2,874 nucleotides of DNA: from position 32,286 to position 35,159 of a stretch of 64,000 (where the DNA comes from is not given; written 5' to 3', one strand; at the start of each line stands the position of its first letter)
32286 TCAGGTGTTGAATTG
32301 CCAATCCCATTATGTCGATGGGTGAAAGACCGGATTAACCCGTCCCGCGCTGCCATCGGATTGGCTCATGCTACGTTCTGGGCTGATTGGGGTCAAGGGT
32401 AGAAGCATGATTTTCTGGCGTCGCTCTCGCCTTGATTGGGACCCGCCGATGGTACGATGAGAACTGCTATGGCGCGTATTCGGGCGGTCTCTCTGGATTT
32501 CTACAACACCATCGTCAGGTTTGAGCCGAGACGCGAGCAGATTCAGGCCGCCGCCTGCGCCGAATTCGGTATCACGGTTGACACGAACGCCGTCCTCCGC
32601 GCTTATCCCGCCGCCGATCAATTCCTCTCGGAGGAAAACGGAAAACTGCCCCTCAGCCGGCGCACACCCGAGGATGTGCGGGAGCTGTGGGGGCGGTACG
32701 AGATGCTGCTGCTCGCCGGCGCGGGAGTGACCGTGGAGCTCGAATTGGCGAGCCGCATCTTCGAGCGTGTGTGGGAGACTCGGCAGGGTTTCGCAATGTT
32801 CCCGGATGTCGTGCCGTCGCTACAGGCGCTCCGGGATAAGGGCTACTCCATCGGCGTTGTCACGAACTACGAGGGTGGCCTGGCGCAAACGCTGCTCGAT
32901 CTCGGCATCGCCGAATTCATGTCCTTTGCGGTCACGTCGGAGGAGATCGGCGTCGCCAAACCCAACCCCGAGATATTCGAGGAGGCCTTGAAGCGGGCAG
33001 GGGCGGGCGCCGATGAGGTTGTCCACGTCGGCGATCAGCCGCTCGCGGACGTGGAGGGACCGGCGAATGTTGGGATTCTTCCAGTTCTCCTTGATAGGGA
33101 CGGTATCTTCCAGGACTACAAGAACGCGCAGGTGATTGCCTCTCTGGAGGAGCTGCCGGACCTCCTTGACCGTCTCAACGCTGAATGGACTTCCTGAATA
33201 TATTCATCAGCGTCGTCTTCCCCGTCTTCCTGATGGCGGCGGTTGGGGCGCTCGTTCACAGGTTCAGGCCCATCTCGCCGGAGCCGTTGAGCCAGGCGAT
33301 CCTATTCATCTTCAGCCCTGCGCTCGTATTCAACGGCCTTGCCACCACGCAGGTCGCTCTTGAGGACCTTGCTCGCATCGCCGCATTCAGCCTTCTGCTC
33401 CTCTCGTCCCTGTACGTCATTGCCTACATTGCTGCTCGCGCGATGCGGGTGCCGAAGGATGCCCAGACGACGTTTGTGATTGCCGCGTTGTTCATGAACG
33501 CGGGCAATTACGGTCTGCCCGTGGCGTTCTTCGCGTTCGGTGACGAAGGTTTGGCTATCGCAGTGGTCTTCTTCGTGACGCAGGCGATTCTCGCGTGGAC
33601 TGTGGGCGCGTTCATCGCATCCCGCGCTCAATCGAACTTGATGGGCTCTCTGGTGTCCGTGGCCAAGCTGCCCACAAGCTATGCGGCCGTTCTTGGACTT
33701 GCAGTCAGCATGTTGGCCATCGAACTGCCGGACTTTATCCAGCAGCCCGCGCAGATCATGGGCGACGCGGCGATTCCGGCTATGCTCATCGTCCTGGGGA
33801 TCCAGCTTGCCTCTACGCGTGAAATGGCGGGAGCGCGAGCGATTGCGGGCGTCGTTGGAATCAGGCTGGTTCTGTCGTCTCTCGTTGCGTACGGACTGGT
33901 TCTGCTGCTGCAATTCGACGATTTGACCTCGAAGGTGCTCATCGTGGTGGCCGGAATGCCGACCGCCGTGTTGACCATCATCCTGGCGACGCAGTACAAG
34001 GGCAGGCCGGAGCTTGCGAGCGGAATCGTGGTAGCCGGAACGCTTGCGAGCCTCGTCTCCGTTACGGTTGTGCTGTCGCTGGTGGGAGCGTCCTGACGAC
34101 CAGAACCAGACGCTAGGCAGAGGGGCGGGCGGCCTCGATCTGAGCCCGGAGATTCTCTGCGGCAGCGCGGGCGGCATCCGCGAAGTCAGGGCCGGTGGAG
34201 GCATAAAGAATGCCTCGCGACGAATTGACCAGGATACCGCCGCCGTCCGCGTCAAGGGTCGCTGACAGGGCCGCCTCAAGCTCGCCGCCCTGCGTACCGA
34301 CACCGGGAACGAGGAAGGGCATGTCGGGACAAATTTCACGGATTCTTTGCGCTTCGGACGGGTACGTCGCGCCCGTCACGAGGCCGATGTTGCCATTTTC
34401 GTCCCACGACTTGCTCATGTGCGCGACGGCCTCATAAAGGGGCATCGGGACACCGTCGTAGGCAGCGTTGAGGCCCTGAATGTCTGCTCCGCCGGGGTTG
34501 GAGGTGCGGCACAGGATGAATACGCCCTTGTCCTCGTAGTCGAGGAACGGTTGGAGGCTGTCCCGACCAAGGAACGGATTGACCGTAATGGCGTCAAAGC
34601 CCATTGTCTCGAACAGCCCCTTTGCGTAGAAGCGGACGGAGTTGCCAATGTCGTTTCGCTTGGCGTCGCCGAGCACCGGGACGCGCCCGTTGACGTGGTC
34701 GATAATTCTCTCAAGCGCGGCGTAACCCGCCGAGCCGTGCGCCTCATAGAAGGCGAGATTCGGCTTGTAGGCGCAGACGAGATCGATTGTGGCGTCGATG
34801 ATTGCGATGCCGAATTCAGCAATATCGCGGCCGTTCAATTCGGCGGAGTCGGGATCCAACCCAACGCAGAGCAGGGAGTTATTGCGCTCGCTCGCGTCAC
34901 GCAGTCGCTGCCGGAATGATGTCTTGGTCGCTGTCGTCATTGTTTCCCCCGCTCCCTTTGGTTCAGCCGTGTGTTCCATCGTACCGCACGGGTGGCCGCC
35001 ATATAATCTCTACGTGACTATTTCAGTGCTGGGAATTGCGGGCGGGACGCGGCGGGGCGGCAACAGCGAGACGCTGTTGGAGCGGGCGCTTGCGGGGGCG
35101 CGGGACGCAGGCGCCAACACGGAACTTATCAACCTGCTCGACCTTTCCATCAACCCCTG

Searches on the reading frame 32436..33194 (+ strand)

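Call 12: search_protein_families(library=pfam, proteins=[window:32436-33194:+], max_evalue=0.001)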
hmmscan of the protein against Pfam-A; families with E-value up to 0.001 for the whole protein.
window:32436-33194:+ (253 aa): 3 families
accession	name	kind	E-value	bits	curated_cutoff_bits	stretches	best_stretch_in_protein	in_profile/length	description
PF00702.32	Hydrolase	-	3.7e-23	83.4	26.4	1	15-213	1-191/191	haloacid dehalogenase-like hydrolase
PF13419.12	HAD_2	-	5.6e-17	62.8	23.8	1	113-214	70-173/178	Haloacid dehalogenase-like hydrolase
PF13242.12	Hydrolase_like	-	4.2e-08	33.4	22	1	174-220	3-49/75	HAD-hyrolase-like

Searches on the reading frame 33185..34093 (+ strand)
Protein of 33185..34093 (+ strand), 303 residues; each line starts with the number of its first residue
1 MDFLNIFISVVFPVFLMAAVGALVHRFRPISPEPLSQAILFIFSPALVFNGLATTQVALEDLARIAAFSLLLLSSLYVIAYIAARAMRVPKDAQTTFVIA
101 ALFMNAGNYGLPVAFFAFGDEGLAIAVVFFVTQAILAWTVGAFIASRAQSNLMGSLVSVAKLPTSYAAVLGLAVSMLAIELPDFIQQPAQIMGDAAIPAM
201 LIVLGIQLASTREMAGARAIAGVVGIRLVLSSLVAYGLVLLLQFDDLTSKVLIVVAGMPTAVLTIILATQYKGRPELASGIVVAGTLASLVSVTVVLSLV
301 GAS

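Call 12: search_protein_families(library=pfam, proteins=[window:33185-34093:+], max_evalue=0.001)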
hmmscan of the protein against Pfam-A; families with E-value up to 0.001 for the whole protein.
window:33185-34093:+ (303 aa): 1 family
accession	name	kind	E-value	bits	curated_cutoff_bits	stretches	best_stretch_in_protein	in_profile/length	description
PF03547.23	Mem_trans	-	2e-28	99.4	25.7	1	8-296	3-342/343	Membrane transport protein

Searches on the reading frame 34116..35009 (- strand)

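Call 12: search_protein_families(library=pfam, proteins=[window:34116-35009:-], max_evalue=0.001)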
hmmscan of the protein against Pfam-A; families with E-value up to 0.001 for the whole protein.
window:34116-35009:- (298 aa): 1 family
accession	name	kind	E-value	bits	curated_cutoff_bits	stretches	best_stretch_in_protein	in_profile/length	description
PF00215.30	OMPdecase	-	6.4e-29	101.9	27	1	46-271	2-212/221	Orotidine 5'-phosphate decarboxylase / HUMPS family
